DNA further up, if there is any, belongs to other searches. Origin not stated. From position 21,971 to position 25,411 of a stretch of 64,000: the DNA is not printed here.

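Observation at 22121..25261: SAM / class III cyclase / STAND ATPase / TPR giant protein on an AT-rich insertion: candidate cyclase-effector STAND sensor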

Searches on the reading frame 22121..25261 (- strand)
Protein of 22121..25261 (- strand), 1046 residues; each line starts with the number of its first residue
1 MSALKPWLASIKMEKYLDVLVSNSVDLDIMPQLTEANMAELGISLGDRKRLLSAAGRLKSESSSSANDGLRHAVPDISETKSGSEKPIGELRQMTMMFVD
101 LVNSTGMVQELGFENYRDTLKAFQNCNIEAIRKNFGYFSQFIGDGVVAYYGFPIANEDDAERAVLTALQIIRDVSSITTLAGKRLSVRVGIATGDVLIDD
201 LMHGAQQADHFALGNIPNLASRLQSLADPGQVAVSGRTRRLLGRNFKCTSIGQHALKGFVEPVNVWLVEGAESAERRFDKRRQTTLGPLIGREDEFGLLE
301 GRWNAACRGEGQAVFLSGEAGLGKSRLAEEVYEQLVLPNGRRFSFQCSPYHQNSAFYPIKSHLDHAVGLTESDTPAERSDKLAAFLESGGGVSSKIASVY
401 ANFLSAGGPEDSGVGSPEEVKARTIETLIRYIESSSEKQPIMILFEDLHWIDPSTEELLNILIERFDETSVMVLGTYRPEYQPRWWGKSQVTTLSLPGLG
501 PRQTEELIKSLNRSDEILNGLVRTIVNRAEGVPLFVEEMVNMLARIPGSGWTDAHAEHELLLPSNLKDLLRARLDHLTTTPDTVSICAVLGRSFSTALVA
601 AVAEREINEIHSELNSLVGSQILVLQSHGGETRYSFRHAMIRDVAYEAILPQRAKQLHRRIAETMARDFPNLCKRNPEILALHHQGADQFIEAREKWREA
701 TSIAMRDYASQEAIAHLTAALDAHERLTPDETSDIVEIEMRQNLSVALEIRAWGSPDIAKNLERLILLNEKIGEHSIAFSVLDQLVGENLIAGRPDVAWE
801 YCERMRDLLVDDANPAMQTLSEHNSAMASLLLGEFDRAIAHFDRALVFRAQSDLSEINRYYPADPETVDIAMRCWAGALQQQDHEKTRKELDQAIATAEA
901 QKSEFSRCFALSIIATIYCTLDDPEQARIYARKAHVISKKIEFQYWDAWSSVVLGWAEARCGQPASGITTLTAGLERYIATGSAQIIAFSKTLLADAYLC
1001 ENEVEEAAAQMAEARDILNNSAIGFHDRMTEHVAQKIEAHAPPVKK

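Call 5: search_protein_families(library=pfam, proteins=[window:22121-25261:-], max_evalue=0.01)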
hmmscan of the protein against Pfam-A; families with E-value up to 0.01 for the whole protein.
window:22121-25261:- (1046 aa): 9 families
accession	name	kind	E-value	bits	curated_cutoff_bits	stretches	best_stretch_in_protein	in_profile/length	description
PF13191.12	AAA_16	-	2.2e-20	74.2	32.6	1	288-473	1-166/167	AAA ATPase domain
PF00211.25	Guanylate_cyc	-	1.1e-19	71.2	21.9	1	92-267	7-180/183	Adenylate and Guanylate cyclase catalytic domain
PF00536.37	SAM_1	-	2.6e-10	41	23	1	7-59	11-64/64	SAM domain (Sterile alpha motif)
PF07647.24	SAM_2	-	5.1e-09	36.6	20.5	1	6-59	11-66/66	SAM domain (Sterile alpha motif)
PF07719.23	TPR_2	-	1.7e-06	28.2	27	0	825-846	7-28/34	Tetratricopeptide repeat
PF13424.12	TPR_12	-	2.5e-06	28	30.1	0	879-935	14-72/77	Tetratricopeptide repeat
PF13401.12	AAA_22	-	0.00015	22.5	27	1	311-471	5-116/130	AAA domain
PF10345.15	Cohesin_load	-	0.0019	17.1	25.8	1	880-955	500-575/585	Cohesin loading factor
PF00515.34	TPR_1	-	0.0032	17.6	27.8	0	826-846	8-28/34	Tetratricopeptide repeat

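Call 6: search_protein_families(library=padloc, proteins=[window:22121-25261:-], max_evalue=0.01)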
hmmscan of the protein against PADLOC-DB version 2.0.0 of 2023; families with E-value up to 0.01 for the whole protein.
window:22121-25261:- (1046 aa): 9 families
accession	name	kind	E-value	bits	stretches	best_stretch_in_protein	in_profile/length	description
PDLC02367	PycC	-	1.1e-15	55.7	1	72-247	25-197/226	-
PDLC00734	PycC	-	4.5e-14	50.3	1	81-243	177-345/374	Pycsar cyclase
PDLC00766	PycC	-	8e-09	33.3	1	90-249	41-202/232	Pycsar cyclase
PDLC02369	PycC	-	7e-08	30.3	1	76-271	30-214/248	-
PDLC02370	PycC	-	3.6e-07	27.9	1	94-195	82-189/340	-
PDLC00763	PycC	-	1.2e-05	22.8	1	75-245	35-210/268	Pycsar cyclase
PDLC00767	PycC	-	5.8e-05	20.6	1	94-171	93-170/337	Pycsar cyclase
PDLC00764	PycC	-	0.00054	17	1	93-165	94-166/449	Pycsar cyclase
PDLC02366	PycC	-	0.0092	12.9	0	151-245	113-204/486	-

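Call 7: search_protein_families(library=ncbifam, proteins=[window:22121-25261:-], max_evalue=0.01)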
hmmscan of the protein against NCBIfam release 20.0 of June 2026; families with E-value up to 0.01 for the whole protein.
window:22121-25261:- (1046 aa): 2 families
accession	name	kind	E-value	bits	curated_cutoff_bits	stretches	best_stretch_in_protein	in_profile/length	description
TIGR03903.1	TOMM_kin_cyc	equivalog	1.1e-119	401.1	705.75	1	75-1013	270-1202/1267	TOMM system kinase/cyclase fusion protein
NF058673.1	LipAdnlyCyLipJMY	equivalog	2.8e-09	36.2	800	1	94-259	296-440/449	bifunctional lipase/adenylate cyclase LipJ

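Call 8: find_homologous_proteins(query=window:22121-25261:-)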
Query window:22121-25261:- (1046 aa): 3173 proteins with E <= 0.001 among 8000 candidates; the best 120 are listed.
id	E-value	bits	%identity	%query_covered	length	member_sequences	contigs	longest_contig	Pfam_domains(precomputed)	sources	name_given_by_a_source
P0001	0.0e+0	1610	68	100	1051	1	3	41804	PF00536.38,PF13424.13,PF13401.13,PF13428.13,PF00211.26,PF07647.25,PF13191.13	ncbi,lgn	ncbi:MAG: adenylate/guanylate cyclase domain-containing protein [Roseobacter sp.]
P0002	0.0e+0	1515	65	99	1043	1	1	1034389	PF00536.38,PF00211.26,PF07647.25,PF07719.24,PF13191.13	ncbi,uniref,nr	ncbi:adenylate/guanylate cyclase domain-containing protein [uncultured Roseobacter sp.]|uniref:adeny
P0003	0.0e+0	1509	65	100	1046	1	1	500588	PF00536.38,PF00211.26,PF07647.25,PF07719.24,PF13191.13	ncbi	-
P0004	0.0e+0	1413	60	99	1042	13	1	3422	PF00536.38,PF00211.26,PF07647.25,PF07719.24,PF13191.13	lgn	-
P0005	0.0e+0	1388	59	99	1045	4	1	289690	PF00536.38,PF13401.13,PF00211.26,PF07647.25,PF13191.13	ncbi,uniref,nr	ncbi:adenylate/guanylate cyclase domain-containing protein [uncultured Ruegeria sp.]|uniref:adenylat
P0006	0.0e+0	1380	59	100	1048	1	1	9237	PF00536.38,PF00211.26,PF07647.25,PF13191.13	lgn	-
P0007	0.0e+0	1349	58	99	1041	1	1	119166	PF00536.38,PF00211.26,PF07647.25,PF13191.13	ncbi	-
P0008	0.0e+0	1313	57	99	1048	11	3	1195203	PF00536.38,PF00211.26,PF07647.25,PF07719.24,PF13191.13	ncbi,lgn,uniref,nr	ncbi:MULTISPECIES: adenylate/guanylate cyclase domain-containing protein [unclassified Ruegeria]|uni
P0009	0.0e+0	1310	58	98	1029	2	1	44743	PF00536.38,PF00211.26,PF13191.13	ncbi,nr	ncbi:MAG: AAA family ATPase [Ruegeria sp.]|nr:AAA family ATPase [Ruegeria sp.]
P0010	0.0e+0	1164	52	100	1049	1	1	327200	PF00536.38,PF13424.13,PF13401.13,PF00211.26,PF07647.25,PF13191.13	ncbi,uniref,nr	ncbi:AAA family ATPase [Roseobacter sp. YSTF-M11]|uniref:AAA family ATPase n=1 Tax=Roseobacter insul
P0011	0.0e+0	1120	50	99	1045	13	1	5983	PF00536.38,PF00211.26,PF07647.25,PF13191.13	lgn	-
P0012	0.0e+0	1071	49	100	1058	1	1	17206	PF00536.38,PF13401.13,PF00211.26,PF07647.25,PF13191.13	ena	-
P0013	1.7e-257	875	43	99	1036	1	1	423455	PF00536.38,PF13401.13,PF00211.26,PF07647.25,PF13191.13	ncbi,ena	-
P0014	8.8e-254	863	43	98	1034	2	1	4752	PF00536.38,PF13401.13,PF00211.26,PF07647.25,PF13191.13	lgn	-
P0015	1.4e-253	862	43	99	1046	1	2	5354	PF00536.38,PF00211.26,PF07647.25,PF13191.13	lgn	-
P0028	4.9e-228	778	39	99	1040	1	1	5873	PF00536.38,PF00211.26,PF07647.25,PF13191.13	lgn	-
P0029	2.8e-227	775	39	99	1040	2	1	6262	PF00536.38,PF00211.26,PF07647.25,PF13191.13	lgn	-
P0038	1.3e-223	763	38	96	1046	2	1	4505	PF00536.38,PF00211.26,PF07647.25,PF13191.13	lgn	-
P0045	4.9e-220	751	39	96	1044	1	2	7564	PF00536.38,PF00211.26,PF07647.25,PF13191.13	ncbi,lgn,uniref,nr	ncbi:SAM domain (Sterile alpha motif) [Mesorhizobium albiziae]|uniref:SAM domain (Sterile alpha moti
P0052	3.2e-216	739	37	99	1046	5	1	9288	PF00536.38,PF00211.26,PF07719.24,PF13191.13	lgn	-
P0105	1.6e-147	511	32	98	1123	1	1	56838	PF00536.38,PF13424.13,PF13401.13,PF00211.26,PF07647.25,PF07719.24,PF13191.13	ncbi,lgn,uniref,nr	ncbi:class 3 adenylate cyclase/predicted ATPase [Rhizobium mesoamericanum]|uniref:AAA family ATPase 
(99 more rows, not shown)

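Call 9: search_solved_structures(query=window:22121-25261:-, max_evalue=0.001, show_alignments=3)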
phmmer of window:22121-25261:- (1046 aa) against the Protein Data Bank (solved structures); distinct sequences matched with E-value up to 0.001: 34.
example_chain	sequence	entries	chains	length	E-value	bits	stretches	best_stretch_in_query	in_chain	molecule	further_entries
3r5g_A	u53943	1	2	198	6.6e-15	57.3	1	92-268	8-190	CyaB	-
2w01_A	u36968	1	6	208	2.8e-14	55.2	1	88-271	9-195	ADENYLATE CYCLASE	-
6fht_A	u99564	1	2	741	4.7e-13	51.1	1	86-271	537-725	Bacteriophytochrome,Adenylate cyclase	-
6sir_A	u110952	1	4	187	7.2e-12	47.2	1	90-266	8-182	Nucleotide cyclase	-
5oyh_A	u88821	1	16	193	1.3e-11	46.3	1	90-267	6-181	Nucleotide cyclase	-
6ao9_A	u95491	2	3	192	1.4e-11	46.2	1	90-267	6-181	Bacterio-rhodopsin/guanylyl cyclase 1 fusion protein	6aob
6aoa_A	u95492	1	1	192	2.4e-11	45.5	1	90-267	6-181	Bacterio-rhodopsin/guanylyl cyclase 1 fusion protein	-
1wc0_A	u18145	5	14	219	1.1e-08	36.6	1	90-243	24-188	ADENYLATE CYCLASE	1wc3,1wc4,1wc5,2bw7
1wc1_A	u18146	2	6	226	1.7e-08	36.1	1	90-243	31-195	ADENYLATE CYCLASE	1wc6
1ybt_A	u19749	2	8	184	1.4e-07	33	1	93-259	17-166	hydrolase, alpha/beta hydrolase fold family | lipJ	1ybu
6pas_B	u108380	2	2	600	6.4e-07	30.8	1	137-268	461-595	Soluble guanylyl cyclase beta-1 subunit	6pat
9oxn_B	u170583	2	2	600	6.4e-07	30.8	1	137-268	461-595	Guanylate cyclase soluble subunit beta-1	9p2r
5x4t_A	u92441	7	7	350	4.4e-06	28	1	94-270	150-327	Photoactivated adenylyl cyclase | Family 3 adenylate cyclase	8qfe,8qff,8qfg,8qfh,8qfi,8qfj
9f1z_A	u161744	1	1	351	4.5e-06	28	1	94-270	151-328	Family 3 adenylate cyclase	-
5x4u_A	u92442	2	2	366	4.8e-06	27.9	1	94-270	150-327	Photoactivated adenylyl cyclase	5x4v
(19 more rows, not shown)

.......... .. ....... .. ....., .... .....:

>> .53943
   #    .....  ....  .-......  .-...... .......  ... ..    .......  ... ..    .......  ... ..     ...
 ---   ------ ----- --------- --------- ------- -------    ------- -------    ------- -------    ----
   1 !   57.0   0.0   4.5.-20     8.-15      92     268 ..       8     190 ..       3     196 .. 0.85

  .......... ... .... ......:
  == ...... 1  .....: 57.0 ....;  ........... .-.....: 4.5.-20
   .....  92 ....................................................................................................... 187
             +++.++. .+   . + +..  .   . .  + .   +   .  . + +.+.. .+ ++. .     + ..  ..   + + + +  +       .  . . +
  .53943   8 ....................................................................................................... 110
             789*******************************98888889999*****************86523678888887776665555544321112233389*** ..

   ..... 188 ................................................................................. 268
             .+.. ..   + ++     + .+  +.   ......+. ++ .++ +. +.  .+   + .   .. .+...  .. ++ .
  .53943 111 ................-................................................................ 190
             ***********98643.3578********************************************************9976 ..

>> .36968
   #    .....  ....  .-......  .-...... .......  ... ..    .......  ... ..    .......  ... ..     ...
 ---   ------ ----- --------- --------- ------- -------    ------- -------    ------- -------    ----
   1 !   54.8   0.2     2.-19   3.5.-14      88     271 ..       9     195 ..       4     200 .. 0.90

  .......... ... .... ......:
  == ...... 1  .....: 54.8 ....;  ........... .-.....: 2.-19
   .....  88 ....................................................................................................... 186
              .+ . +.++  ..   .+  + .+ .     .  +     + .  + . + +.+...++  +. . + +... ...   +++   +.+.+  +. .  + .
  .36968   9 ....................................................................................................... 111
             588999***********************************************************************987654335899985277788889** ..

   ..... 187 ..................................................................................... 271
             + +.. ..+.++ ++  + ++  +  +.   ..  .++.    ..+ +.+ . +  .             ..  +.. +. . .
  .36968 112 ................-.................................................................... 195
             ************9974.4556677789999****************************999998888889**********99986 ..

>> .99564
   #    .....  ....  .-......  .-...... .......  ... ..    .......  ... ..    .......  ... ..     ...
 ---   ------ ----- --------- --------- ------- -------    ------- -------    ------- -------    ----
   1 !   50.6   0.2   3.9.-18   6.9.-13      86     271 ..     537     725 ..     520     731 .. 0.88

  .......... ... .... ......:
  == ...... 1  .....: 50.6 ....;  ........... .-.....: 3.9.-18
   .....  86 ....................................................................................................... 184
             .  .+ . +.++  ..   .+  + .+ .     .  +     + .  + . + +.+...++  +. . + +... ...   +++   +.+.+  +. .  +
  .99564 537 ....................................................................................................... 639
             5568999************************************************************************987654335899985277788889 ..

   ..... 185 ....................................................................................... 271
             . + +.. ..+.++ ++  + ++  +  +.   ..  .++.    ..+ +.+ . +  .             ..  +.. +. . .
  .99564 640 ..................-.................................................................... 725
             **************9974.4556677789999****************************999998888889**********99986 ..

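Call 10: find_encoding_contigs(protein=window:22121-25261:-, flank=10000)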
Protein window:22121-25261:- (1046 aa): 9 contigs read that carry it; 2 places shown.
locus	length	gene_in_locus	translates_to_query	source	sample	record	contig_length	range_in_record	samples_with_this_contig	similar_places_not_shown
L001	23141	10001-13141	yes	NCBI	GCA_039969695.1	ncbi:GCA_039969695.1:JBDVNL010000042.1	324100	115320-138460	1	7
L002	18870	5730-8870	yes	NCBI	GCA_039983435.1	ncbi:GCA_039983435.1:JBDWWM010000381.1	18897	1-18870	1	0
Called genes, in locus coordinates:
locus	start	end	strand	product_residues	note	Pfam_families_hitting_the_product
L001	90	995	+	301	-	PF01633:Choline_kinase, PF01636:APH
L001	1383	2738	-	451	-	PF08521:2CSK_N, PF26769:HAMP_PhoQ, PF00512:HisKA, PF02518:HATPase_c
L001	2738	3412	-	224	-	PF00072:Response_reg, PF00486:Trans_reg_C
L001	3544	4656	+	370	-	-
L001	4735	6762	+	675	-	PF01970:TctA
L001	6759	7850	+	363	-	PF04303:PrpF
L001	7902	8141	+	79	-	-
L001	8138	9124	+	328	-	PF00389:2-Hacid_dh, PF02826:2-Hacid_dh_C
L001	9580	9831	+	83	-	-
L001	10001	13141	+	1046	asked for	PF00536:SAM_1, PF07647:SAM_2, PF00211:Guanylate_cyc, PF13191:AAA_16, PF07719:TPR_2 (faint), PF13424:TPR_12 (faint)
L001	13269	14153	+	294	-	-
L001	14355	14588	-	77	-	-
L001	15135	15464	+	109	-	-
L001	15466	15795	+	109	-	-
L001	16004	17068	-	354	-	PF00970:FAD_binding_6, PF00175:NAD_binding_1, PF00111:Fer2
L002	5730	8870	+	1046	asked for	PF00536:SAM_1, PF07647:SAM_2, PF00211:Guanylate_cyc, PF13191:AAA_16, PF07719:TPR_2 (faint), PF13424:TPR_12 (faint)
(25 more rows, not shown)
